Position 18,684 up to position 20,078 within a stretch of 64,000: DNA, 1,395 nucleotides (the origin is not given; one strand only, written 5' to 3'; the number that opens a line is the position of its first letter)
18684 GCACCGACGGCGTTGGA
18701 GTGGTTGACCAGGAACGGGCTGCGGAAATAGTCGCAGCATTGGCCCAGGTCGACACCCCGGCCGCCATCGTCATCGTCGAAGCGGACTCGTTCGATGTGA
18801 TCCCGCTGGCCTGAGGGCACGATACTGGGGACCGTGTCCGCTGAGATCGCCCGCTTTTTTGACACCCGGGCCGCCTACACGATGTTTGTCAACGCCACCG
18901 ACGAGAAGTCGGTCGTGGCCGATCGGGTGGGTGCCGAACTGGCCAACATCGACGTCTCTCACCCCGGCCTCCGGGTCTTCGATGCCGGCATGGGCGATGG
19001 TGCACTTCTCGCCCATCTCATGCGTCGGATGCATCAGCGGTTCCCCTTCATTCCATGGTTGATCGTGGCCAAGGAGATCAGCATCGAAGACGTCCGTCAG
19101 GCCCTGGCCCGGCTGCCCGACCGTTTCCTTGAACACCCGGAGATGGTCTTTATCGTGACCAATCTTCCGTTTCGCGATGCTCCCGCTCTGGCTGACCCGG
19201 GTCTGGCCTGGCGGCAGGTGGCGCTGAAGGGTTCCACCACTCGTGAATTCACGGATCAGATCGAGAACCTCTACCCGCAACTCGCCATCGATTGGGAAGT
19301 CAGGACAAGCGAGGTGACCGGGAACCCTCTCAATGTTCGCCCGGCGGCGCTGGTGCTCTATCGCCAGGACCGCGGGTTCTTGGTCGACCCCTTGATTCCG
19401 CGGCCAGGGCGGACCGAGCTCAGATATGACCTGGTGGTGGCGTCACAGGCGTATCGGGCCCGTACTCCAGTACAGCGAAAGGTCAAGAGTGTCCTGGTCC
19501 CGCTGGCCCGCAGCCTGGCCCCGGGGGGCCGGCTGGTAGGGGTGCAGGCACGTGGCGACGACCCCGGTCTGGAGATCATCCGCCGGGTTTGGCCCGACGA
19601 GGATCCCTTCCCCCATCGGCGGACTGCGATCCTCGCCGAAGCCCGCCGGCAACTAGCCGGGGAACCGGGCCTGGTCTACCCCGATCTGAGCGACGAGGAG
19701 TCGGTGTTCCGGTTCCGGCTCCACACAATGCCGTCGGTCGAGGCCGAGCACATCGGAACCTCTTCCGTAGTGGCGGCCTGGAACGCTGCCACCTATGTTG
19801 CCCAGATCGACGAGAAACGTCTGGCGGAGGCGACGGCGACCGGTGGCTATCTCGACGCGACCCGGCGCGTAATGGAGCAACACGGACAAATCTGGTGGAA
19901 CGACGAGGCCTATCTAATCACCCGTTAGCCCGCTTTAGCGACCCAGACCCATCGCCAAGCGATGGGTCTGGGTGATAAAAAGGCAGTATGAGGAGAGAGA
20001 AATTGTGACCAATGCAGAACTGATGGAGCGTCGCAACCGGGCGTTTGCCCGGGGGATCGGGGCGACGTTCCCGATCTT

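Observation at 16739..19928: Three unknown genes translationally coupled to the paaABCDE-paaR operon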

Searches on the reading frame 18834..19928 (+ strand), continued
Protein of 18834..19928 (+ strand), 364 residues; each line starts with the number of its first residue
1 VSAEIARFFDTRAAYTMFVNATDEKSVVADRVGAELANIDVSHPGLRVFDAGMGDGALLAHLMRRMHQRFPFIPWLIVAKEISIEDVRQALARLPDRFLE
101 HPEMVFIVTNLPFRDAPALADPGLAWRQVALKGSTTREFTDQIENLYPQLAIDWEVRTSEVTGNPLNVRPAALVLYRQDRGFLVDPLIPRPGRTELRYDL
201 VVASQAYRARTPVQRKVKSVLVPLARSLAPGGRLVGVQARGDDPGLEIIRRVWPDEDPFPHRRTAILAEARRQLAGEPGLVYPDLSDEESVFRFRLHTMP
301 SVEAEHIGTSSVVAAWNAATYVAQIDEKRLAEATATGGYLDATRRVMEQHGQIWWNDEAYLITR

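Call 44: search_protein_families(library=ncbifam, proteins=[L072:9698-11107:+, L072:11147-11995:+, L072:12083-13486:-, L072:14620-15732:+, L072:13631-14419:-, L020:11177-12310:+, L033:9240-10202:+], max_evalue=0.001)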
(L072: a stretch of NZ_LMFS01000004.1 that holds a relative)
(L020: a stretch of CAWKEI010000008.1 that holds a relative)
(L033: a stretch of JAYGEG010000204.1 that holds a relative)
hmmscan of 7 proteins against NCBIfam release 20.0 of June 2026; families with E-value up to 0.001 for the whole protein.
L072:9698-11107:+ (469 aa): 0 families

L072:11147-11995:+ (282 aa): 2 families
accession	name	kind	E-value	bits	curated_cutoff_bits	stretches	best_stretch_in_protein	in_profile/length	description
TIGR00676.1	fadh2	equivalog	8.3e-09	35.2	293.7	1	58-216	52-213/275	methylenetetrahydrofolate reductase [NAD(P)H]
TIGR00677.1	fadh2_euk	equivalog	2.8e-08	33.4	310.05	1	30-216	26-214/281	methylenetetrahydrofolate reductase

L072:12083-13486:- (467 aa): 8 families
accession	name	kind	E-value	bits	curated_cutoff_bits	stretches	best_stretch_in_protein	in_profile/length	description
NF047885.1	VanMgalDeMLigM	equivalog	2.7e-223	741.9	580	1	5-463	1-459/461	vanillate/3-O-methylgallate O-demethylase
NF047633.1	SyrngDmethDesA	equivalog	7.5e-199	660.9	800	1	4-457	1-451/453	syringate O-demethylase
NF001567.0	PRK00389.1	subfamily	1e-23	83.9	300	1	35-253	30-233/359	glycine cleavage system aminomethyltransferase GcvT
NF053776.1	TmaoDeMthMsil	equivalog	1.7e-19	69.9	1100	1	43-255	422-630/763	trimethylamine N-oxide demethylase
TIGR00528.1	gcvT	equivalog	8.6e-18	64.4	235.85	1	27-253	23-233/362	glycine cleavage system aminomethyltransferase GcvT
NF009133.0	PRK12486.1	equivalog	1e-12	47.7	410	1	63-239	67-231/369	dimethylsulfoniopropionate demethylase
TIGR01372.1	soxA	subfamily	1.6e-12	46.1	1164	1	41-255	648-858/996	sarcosine oxidase subunit alpha family protein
NF010093.0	PRK13579.1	equivalog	6.7e-07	28.4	459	1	47-252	49-236/371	glycine cleavage system aminomethyltransferase GcvT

L072:14620-15732:+ (370 aa): 7 families
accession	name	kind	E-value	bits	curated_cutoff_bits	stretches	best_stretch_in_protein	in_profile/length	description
NF005085.0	PRK06520.1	subfamily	2.7e-177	589.4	313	1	3-368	2-368/368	5-methyltetrahydropteroyltriglutamate--homocysteine S-methyltransferase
NF004875.0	PRK06233.1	equivalog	2.9e-126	421.2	576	1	3-369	4-373/373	vitamin B12 independent methionine synthase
NF003317.0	PRK04326.1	equivalog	2e-22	79.8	406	1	4-340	4-301/340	methionine synthase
NF006589.0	PRK09121.1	equivalog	2.9e-14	52.9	392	1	14-195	10-183/342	methionine synthase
NF003556.0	PRK05222.1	equivalog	4.5e-12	45.7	541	1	7-248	418-643/750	5-methyltetrahydropteroyltriglutamate--homocysteine S-methyltransferase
TIGR01371.1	met_syn_B12ind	equivalog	1.6e-11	44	929.95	1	7-343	424-733/754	5-methyltetrahydropteroyltriglutamate--homocysteine S-methyltransferase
NF002119.0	PRK00957.1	equivalog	6.9e-10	38.6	258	1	109-344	80-287/306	methionine synthase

L072:13631-14419:- (262 aa): 0 families

L020:11177-12310:+ (377 aa): 7 families
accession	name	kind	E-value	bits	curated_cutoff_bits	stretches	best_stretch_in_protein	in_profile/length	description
NF005085.0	PRK06520.1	subfamily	3.4e-133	444.3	313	1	4-371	3-368/368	5-methyltetrahydropteroyltriglutamate--homocysteine S-methyltransferase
NF004875.0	PRK06233.1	equivalog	2.1e-95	319.7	576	1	5-371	6-372/373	vitamin B12 independent methionine synthase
NF003317.0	PRK04326.1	equivalog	3.3e-24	85.7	406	1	4-343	4-301/340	methionine synthase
NF006589.0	PRK09121.1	equivalog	4e-13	49.1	392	1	13-198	9-182/342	methionine synthase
NF003556.0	PRK05222.1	equivalog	6.4e-12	45.2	541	1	7-342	418-722/750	5-methyltetrahydropteroyltriglutamate--homocysteine S-methyltransferase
TIGR01371.1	met_syn_B12ind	equivalog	9.7e-10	38.1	929.95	1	7-198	424-603/754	5-methyltetrahydropteroyltriglutamate--homocysteine S-methyltransferase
NF002119.0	PRK00957.1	equivalog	1.4e-08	34.2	258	0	268-344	208-284/306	methionine synthase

L033:9240-10202:+ (320 aa): 3 families
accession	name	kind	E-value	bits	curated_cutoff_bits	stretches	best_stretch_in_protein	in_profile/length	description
NF006396.0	PRK08645.1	equivalog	8.2e-51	172.8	453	1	10-304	312-590/611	bifunctional homocysteine S-methyltransferase/methylenetetrahydrofolate reductase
TIGR00676.1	fadh2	equivalog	2.4e-15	56.6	293.7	2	193-315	151-274/275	methylenetetrahydrofolate reductase [NAD(P)H]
TIGR00677.1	fadh2_euk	equivalog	4.5e-12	45.9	310.05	1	40-315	23-275/281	methylenetetrahydrofolate reductase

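Call 55: search_protein_families(library=pfam, proteins=[L009:7091-9892:+, L010:6663-7439:+, L012:7411-9924:+, L016:9108-9929:+, L020:9030-9998:+, L024:9119-9931:+, L029:9036-9998:+, L022:8695-9795:+, L018:2711-3715:+, L034:5587-6243:+], max_evalue=0.001)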
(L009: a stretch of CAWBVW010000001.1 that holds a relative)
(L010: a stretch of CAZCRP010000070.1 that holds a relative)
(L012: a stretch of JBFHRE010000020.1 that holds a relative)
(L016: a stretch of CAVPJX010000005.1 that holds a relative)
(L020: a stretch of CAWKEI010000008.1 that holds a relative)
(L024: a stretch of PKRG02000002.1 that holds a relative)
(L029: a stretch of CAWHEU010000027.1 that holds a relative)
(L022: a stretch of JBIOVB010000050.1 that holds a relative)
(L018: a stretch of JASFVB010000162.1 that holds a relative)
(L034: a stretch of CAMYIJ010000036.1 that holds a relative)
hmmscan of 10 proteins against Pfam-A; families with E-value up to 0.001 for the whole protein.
L009:7091-9892:+ (933 aa): 6 families
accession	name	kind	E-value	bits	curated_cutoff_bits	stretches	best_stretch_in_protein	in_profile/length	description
PF08482.15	HrpB_C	-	7e-46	156.3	25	1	803-932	1-133/133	ATP-dependent helicase C-terminal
PF00271.37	Helicase_C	-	1.3e-13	51.6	23.5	1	338-453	12-109/110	Helicase conserved C-terminal domain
PF00270.35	DEAD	-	5.3e-10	39.7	26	1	156-292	18-162/167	DEAD/DEAH box helicase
PF04408.29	HA2_N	-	1.4e-05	25.5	21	1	516-543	2-29/29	Helicase associated domain (HA2), winged-helix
PF13401.12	AAA_22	-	0.00019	22.2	27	1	151-283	4-119/130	AAA domain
PF04851.21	ResIII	-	0.00021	21.7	22.5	1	154-261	25-140/164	Type III restriction enzyme, res subunit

L010:6663-7439:+ (258 aa): 1 family
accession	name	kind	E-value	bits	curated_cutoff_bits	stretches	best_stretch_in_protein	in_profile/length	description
PF00557.29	Peptidase_M24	-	4.3e-49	167.5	23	1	12-238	2-207/208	Metallopeptidase family M24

L012:7411-9924:+ (837 aa): 4 families
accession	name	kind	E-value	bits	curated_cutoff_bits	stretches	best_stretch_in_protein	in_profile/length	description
PF08482.15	HrpB_C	-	1e-41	142.8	25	1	706-834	1-133/133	ATP-dependent helicase C-terminal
PF00271.37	Helicase_C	-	6.5e-11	42.9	23.5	1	245-357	14-110/110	Helicase conserved C-terminal domain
PF04408.29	HA2_N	-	3.8e-09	36.8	21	1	417-445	1-29/29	Helicase associated domain (HA2), winged-helix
PF00270.35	DEAD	-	7.8e-09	35.9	26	1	53-192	14-162/167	DEAD/DEAH box helicase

L016:9108-9929:+ (273 aa): 0 families

L020:9030-9998:+ (322 aa): 1 family
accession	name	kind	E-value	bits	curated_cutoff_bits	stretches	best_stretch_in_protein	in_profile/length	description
PF00903.31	Glyoxalase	-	1.3e-17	64.7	20.6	2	153-271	1-121/121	Glyoxalase/Bleomycin resistance protein/Dioxygenase superfamily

L024:9119-9931:+ (270 aa): 0 families

L029:9036-9998:+ (320 aa): 1 family
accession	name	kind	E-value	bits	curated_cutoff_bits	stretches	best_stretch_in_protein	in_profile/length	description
PF00903.31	Glyoxalase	-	1.8e-19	70.7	20.6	2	151-269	1-121/121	Glyoxalase/Bleomycin resistance protein/Dioxygenase superfamily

L022:8695-9795:+ (366 aa): 2 families
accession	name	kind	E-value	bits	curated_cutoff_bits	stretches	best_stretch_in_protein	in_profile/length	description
PF02653.21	BPD_transp_2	-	7.8e-26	91.2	26.8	1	53-315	4-266/269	Branched-chain amino acid transport system / permease component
PF08566.15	Pam17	-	0.00084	19.7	25.4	0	231-295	37-103/165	Mitochondrial import protein Pam17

L018:2711-3715:+ (334 aa): 0 families

L034:5587-6243:+ (218 aa): 0 families

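Call 60: search_solved_structures(query=L072:11147-11995:+, max_evalue=0.001)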
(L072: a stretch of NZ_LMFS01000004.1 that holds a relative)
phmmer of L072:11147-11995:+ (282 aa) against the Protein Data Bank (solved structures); distinct sequences matched with E-value up to 0.001: 8.
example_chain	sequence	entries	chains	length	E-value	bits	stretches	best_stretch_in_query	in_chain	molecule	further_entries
7xg9_A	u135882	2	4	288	5.2e-56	193.5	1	12-273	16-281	5,10-methylenetetrahydrofolate reductase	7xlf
3apt_A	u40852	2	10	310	1.2e-07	35.1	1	54-217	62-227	Methylenetetrahydrofolate reductase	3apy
1v93_A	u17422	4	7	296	1.2e-07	35.1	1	53-217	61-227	5,10-Methylenetetrahydrofolate reductase | Methylenetetrahydrofolate reductase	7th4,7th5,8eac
1b5t_A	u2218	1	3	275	0.00039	23.5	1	61-216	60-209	PROTEIN (METHYLENETETRAHYDROFOLATE REDUCTASE)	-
2fmn_A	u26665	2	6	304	0.0005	23.2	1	61-216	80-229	5,10-methylenetetrahydrofolate reductase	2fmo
1zp3_A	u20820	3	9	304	0.0005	23.2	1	61-216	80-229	5,10-methylenetetrahydrofolate reductase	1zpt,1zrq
1zp4_A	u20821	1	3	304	0.0005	23.2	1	61-216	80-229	5,10-methylenetetrahydrofolate reductase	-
5ume_A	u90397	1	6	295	0.00068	22.7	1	54-215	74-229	5,10-methylenetetrahydrofolate reductase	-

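Call 61: search_solved_structures(query=L072:14620-15732:+, max_evalue=0.00001)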
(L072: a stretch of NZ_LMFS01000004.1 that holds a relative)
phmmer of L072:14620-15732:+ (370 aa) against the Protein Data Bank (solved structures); distinct sequences matched with E-value up to 0.00001: 7.
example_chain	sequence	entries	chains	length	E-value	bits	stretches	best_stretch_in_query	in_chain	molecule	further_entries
1ypx_A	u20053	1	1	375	1.4e-126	425.6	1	7-369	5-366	putative vitamin-B12 independent methionine synthase family protein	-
2nq5_A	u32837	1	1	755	3.3e-08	36.2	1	11-349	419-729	5-methyltetrahydropteroyltriglutamate--homocysteine methyltransferase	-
3l7r_A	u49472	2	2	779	3.6e-08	36.1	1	11-349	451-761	5-methyltetrahydropteroyltriglutamate--homocysteine methyltransferase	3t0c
1xpg_A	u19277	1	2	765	3.9e-08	36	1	6-246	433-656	5-methyltetrahydropteroyltriglutamate--homocysteine methyltransferase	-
1t7l_A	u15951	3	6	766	3.9e-08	36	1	6-246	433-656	5-methyltetrahydropteroyltriglutamate--homocysteine methyltransferase | 5-methyltetrahydropteroyltriglutamate-homocysteine methyltransferase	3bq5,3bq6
1xdj_A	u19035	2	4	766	3.9e-08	36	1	6-246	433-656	5-methyltetrahydropteroyltriglutamate--homocysteine methyltransferase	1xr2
3rpd_A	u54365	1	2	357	5.7e-07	32.1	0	52-340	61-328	Methionine synthase (B12-independent)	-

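Call 66: search_dna_similar(query=P0168, collection=plasmids, mode=protein, max_rows=25)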
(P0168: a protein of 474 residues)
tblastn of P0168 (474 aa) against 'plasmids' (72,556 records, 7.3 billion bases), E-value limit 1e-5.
No match.

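Call 95: search_protein_families(library=padloc, proteins=[window:18834-19928:+], max_evalue=0.01)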
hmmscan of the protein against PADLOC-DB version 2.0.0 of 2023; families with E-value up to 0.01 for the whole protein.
window:18834-19928:+ (364 aa): 1 family
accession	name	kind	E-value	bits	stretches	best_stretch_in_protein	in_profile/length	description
PDLC04134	mad2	-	0.0005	17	1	36-101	283-340/492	mads_2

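Call 96: search_solved_structures(query=L033:9240-10202:+, max_evalue=0.001)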
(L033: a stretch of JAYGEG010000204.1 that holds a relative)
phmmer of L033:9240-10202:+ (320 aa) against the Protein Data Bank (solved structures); distinct sequences matched with E-value up to 0.001: 4.
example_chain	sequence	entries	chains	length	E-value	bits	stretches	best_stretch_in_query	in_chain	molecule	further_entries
8uy2_A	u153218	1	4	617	1.4e-07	34.3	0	18-120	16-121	Methylenetetrahydrofolate reductase-like protein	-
8uy1_D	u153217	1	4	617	3.5e-07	33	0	18-120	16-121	Methylenetetrahydrofolate reductase-like protein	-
1v93_A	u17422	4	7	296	5.4e-05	25.8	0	195-317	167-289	5,10-Methylenetetrahydrofolate reductase | Methylenetetrahydrofolate reductase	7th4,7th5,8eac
3apt_A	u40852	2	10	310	6.6e-05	25.5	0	195-317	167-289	Methylenetetrahydrofolate reductase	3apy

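Call 97: search_solved_structures(query=L050:8005-8946:+, max_evalue=0.001)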
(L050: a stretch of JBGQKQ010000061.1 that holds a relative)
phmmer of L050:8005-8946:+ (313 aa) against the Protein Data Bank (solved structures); distinct sequences matched with E-value up to 0.001: 3.
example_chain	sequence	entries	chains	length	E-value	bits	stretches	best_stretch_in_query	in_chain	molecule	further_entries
7xg9_A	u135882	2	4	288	1.4e-60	208.4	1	25-293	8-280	5,10-methylenetetrahydrofolate reductase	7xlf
1v93_A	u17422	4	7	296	1.2e-12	51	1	59-283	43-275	5,10-Methylenetetrahydrofolate reductase | Methylenetetrahydrofolate reductase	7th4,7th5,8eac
3apt_A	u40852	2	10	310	1.4e-12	50.8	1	59-283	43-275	Methylenetetrahydrofolate reductase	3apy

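Call 104: search_protein_families(library=pfam, alignment_id=A6, max_evalue=0.00001)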
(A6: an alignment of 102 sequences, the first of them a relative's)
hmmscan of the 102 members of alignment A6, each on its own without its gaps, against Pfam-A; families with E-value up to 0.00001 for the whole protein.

A. member 1, L030:13148-14692:+ (514 aa): 0 families

B. families by the number of members that match (of 102 scanned): 86 families (the first 25 are shown)
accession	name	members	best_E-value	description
PF01717.24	Meth_synt_2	8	6.3e-29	Cobalamin-independent synthase, Catalytic domain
PF00920.27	ILVD_EDD_N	5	1.2e-107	Dihydroxy-acid/6-phosphogluconate dehydratase N-terminal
PF24877.1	ILV_EDD_C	5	1.8e-59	Dihydroxy-acid/6-phosphogluconate dehydratase C-terminal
PF07729.17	FCD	3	1.7e-16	FCD domain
PF00392.27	GntR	3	3.1e-15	Bacterial regulatory proteins, gntR family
PF01494.25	FAD_binding_3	2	6.5e-74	FAD binding domain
PF02771.21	Acyl-CoA_dh_N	2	3.6e-34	Acyl-CoA dehydrogenase, N-terminal domain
PF00441.29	Acyl-CoA_dh_1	2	1.8e-31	Acyl-CoA dehydrogenase, C-terminal domain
PF07883.17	Cupin_2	2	1.1e-28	Cupin domain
PF02770.24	Acyl-CoA_dh_M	2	1.3e-20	Acyl-CoA dehydrogenase, middle domain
PF08028.16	Acyl-CoA_dh_2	2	9.9e-09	Acyl-CoA dehydrogenase, C-terminal domain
PF07992.20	Pyr_redox_2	2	2.2e-07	Pyridine nucleotide-disulphide oxidoreductase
PF04349.18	MdoG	1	4.7e-198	Periplasmic glucan biosynthesis protein, MdoG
PF02538.19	Hydantoinase_B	1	9.3e-136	Hydantoinase B/oxoprolinase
PF13277.11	YmdB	1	1.7e-98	YmdB-like protein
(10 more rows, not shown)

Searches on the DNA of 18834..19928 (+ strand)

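Call 36: search_rna_families(sources=[L064, L047, L074, L062, L052, L072, L044, L033], threshold=gathering)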
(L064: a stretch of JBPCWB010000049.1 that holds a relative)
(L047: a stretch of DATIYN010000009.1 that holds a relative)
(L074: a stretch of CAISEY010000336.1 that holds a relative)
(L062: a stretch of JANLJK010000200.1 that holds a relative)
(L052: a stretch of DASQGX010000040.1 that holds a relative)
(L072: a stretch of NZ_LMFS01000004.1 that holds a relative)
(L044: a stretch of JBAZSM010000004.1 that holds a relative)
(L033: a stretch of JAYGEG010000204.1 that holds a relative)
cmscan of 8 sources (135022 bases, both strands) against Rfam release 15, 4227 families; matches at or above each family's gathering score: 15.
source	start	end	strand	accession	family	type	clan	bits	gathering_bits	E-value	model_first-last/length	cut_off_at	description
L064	4010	4083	+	RF00005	tRNA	Gene; tRNA;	CL00001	66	29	8.2e-12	1-71/71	no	tRNA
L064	3407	3481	+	RF00005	tRNA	Gene; tRNA;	CL00001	64.7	29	1.9e-11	1-71/71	no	tRNA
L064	4444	4514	+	RF00005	tRNA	Gene; tRNA;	CL00001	62.6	29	7.3e-11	1-71/71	no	tRNA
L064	4269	4344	+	RF00005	tRNA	Gene; tRNA;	CL00001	61.9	29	1.1e-10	1-71/71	no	tRNA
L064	4876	4949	+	RF00005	tRNA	Gene; tRNA;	CL00001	61.9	29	1.1e-10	1-71/71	no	tRNA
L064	4185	4259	+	RF00005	tRNA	Gene; tRNA;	CL00001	61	29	1.9e-10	1-71/71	no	tRNA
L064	5151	5223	+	RF00005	tRNA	Gene; tRNA;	CL00001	59.2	29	6e-10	1-71/71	no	tRNA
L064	4100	4173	+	RF00005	tRNA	Gene; tRNA;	CL00001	58.5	29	9.4e-10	1-71/71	no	tRNA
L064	5466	5538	+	RF00005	tRNA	Gene; tRNA;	CL00001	55.5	29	6.6e-09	1-71/71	no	tRNA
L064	4353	4427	+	RF00005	tRNA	Gene; tRNA;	CL00001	53.9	29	1.8e-08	1-71/71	no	tRNA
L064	3803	3876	+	RF00005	tRNA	Gene; tRNA;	CL00001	53.4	29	2.5e-08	1-71/71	no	tRNA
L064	3570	3642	+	RF00005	tRNA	Gene; tRNA;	CL00001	52.6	29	4e-08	1-71/71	no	tRNA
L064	4958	5032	+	RF00005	tRNA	Gene; tRNA;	CL00001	51.7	29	7.1e-08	1-71/71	no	tRNA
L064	3710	3784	+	RF00005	tRNA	Gene; tRNA;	CL00001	49.1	29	3.6e-07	1-71/71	no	tRNA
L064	3489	3560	+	RF00005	tRNA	Gene; tRNA;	CL00001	40.5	29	8.4e-05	1-71/71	no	tRNA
